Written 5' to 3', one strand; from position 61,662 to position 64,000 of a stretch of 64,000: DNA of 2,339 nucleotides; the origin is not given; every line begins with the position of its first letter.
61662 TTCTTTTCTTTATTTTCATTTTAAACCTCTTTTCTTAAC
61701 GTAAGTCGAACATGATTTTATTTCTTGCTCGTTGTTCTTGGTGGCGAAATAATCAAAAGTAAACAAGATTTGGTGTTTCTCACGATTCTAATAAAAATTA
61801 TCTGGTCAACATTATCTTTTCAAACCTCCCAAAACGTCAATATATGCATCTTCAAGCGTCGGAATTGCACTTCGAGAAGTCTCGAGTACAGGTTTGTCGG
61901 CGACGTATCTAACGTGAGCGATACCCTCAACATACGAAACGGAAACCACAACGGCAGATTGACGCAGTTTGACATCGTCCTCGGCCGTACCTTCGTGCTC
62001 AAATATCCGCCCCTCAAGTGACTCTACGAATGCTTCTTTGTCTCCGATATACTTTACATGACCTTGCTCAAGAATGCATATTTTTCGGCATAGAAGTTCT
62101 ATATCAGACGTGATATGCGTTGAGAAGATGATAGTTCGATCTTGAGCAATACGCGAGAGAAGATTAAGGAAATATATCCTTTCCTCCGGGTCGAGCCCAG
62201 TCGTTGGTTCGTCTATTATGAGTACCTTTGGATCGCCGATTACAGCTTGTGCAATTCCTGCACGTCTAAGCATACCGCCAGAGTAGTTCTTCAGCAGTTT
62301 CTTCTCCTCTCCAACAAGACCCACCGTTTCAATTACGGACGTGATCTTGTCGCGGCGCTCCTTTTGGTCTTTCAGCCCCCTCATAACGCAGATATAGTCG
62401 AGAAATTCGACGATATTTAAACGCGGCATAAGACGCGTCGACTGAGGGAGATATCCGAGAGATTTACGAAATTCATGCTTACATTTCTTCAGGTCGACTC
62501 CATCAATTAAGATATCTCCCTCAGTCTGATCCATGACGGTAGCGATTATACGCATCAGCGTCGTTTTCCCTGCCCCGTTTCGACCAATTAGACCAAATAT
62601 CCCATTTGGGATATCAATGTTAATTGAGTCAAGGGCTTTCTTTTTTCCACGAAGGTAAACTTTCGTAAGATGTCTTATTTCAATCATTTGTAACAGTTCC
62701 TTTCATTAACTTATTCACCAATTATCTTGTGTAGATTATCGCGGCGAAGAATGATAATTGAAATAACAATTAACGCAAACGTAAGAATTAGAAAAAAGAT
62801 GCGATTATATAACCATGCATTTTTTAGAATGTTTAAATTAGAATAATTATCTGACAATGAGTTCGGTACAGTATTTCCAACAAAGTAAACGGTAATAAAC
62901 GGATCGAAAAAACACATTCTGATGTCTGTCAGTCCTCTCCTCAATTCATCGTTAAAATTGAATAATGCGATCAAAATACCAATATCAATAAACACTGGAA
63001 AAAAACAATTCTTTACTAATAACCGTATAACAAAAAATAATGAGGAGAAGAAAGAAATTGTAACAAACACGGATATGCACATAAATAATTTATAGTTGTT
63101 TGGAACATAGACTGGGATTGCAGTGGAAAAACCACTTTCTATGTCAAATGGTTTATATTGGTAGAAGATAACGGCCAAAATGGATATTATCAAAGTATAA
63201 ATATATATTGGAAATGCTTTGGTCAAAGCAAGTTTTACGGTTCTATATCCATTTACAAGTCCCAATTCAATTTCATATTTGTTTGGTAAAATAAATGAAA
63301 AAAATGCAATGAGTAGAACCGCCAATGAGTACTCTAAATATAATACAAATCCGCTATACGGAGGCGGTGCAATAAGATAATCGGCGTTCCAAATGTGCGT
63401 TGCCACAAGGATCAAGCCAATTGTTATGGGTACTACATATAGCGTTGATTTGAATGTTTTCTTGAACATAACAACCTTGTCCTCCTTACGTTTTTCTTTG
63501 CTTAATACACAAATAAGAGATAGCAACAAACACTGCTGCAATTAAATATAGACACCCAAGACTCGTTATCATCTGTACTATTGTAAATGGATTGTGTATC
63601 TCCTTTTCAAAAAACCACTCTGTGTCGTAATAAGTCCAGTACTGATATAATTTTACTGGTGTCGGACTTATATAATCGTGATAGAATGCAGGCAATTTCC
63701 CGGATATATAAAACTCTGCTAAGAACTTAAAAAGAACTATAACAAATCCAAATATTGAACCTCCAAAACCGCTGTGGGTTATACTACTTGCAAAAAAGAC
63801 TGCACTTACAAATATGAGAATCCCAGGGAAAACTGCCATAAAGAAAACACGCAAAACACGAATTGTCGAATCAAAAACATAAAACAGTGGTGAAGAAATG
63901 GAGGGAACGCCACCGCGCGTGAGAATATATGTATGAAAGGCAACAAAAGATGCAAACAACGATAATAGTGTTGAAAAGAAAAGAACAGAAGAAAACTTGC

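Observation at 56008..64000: Cysteine-rich 80-aa peptide in a co-directional cluster of two ABC systems, a lipoprotein and two papain/BtrH-like paralogs, with no recognisable modification enzyme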

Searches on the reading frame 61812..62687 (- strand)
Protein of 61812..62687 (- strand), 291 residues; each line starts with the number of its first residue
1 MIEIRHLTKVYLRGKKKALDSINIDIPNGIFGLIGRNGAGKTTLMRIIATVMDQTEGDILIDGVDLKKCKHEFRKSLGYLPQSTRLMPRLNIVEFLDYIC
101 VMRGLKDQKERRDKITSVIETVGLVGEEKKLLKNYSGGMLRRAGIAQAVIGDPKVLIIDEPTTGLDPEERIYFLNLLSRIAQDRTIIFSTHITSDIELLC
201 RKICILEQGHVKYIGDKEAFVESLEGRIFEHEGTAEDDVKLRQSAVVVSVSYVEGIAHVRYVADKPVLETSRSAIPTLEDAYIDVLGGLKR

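Call 3: search_protein_families(library=pfam, proteins=[window:61812-62687:-], max_evalue=0.1)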
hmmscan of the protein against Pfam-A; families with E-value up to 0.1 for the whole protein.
window:61812-62687:- (291 aa): 13 families
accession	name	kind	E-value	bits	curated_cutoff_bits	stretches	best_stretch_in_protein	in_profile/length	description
PF00005.33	ABC_tran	-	3.6e-31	109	25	1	20-163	2-137/137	ABC transporter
PF13304.12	AAA_21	-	8.1e-13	49.5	27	2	134-191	237-298/304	AAA domain, putative AbiEii toxin, Type IV TA system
PF13175.12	AAA_15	-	1.5e-07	31.8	32.1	1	18-71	13-70/374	AAA ATPase domain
PF13476.12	AAA_23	-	0.00015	22.9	27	1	21-49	12-40/201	AAA domain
PF13604.12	AAA_30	-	0.004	17.3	27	1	29-59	19-49/191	AAA domain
PF13401.12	AAA_22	-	0.0043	17.8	27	1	29-180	6-110/130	AAA domain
PF06414.18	Zeta_toxin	-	0.0052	16.7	22.3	1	35-74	23-62/199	Zeta toxin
PF13555.12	AAA_29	-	0.0062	16.7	27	1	25-52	18-46/61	P-loop containing region of AAA domain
PF02463.25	SMC_N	-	0.0099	15.8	40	1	8-53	3-49/220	RecF/RecN/SMC N terminal domain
PF09818.15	ABC_ATPase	-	0.017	14.6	23.2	0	25-58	76-110/283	P-loop domain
PF13166.12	AAA_13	-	0.037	13.1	36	0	35-52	23-40/713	AAA domain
PF00004.35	AAA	-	0.063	14.2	21.2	0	33-54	3-24/131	ATPase family associated with various cellular activities (AAA)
PF00931.28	NB-ARC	-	0.077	12.7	23.5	0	29-57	19-47/248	NB-ARC domain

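Call 4: search_protein_families(library=ncbifam, proteins=[window:61812-62687:-], max_evalue=0.1)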
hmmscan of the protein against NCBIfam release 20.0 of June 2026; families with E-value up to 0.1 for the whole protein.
window:61812-62687:- (291 aa): 199 families (the best 25 are shown)
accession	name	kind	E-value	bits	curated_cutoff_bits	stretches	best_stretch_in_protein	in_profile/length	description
TIGR03522.1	GldA_ABC_ATP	equivalog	1e-54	186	402.6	1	2-213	3-212/301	gliding motility-associated ABC transporter ATP-binding subunit GldA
TIGR01188.1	drrA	subfamily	3.1e-47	161.3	312.45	1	14-271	4-263/302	daunorubicin resistance ABC transporter, ATP-binding protein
TIGR03740.1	galliderm_ABC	subfamily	1e-40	139.8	309.75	1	3-218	2-209/223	lantibiotic protection ABC transporter ATP-binding subunit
TIGR03864.1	PQQ_ABC_ATP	hypoth_equivalog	2.2e-39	135.3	302.25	1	2-225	2-224/236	ABC transporter, ATP-binding subunit, PQQ-dependent alcohol dehydrogenase system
NF010060.0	PRK13537.1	equivalog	1.4e-36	125.9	521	1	2-264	16-277/314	nodulation factor ABC transporter ATP-binding protein NodI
NF010059.0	PRK13536.1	equivalog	2.3e-35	122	549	1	2-222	44-263/342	nodulation factor ABC transporter ATP-binding protein NodI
TIGR02673.1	FtsE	equivalog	7.8e-35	120.5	264.85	1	1-209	1-213/214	cell division ATP-binding protein FtsE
TIGR01257.1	rim_protein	equivalog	2.1e-34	117.8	4012.85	1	4-214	931-1141/2272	rim ABC transporter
TIGR03375.1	type_I_sec_LssB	subfamily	3.4e-34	118.2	693.1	1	2-225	466-693/696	type I secretion system permease/ATPase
NF033858.1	ABC2_perm_RbbA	equivalog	8.3e-34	116.6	1050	1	2-223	267-487/909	ribosome-associated ATPase/putative transporter RbbA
TIGR01186.1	proV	subfamily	1.1e-33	116.9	326.6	1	14-283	4-273/363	betaine/proline/choline family ABC transporter ATP-binding protein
TIGR04521.1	ECF_ATPase_2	equivalog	4.9e-33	114.4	330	1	2-222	1-234/279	energy-coupling factor transporter ATPase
TIGR02315.1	ABC_phnC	equivalog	6e-32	111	266.1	1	1-223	1-236/243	phosphonate ABC transporter ATP-binding protein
TIGR01288.1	nodI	equivalog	8.8e-32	110.3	424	1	3-231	6-234/303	nodulation factor ABC transporter ATP-binding protein NodI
NF043075.1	MMSYN1_0197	equivalog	4.2e-31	108.1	550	1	1-219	2-219/341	spermidine/putrescine ABC transporter ATP-binding protein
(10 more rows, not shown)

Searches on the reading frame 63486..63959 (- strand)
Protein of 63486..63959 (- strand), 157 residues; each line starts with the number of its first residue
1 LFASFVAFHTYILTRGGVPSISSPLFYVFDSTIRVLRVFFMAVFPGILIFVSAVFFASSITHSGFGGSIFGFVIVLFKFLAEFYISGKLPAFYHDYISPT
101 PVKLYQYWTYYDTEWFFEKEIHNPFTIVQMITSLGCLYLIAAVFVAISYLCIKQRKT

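Call 3: search_protein_families(library=pfam, proteins=[window:63486-63959:-], max_evalue=0.1)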
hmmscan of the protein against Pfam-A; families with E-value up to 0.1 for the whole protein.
window:63486-63959:- (157 aa): 0 families

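Call 4: search_protein_families(library=ncbifam, proteins=[window:63486-63959:-], max_evalue=0.1)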
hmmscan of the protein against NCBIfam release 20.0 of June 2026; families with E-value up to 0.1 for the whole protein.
window:63486-63959:- (157 aa): 0 families
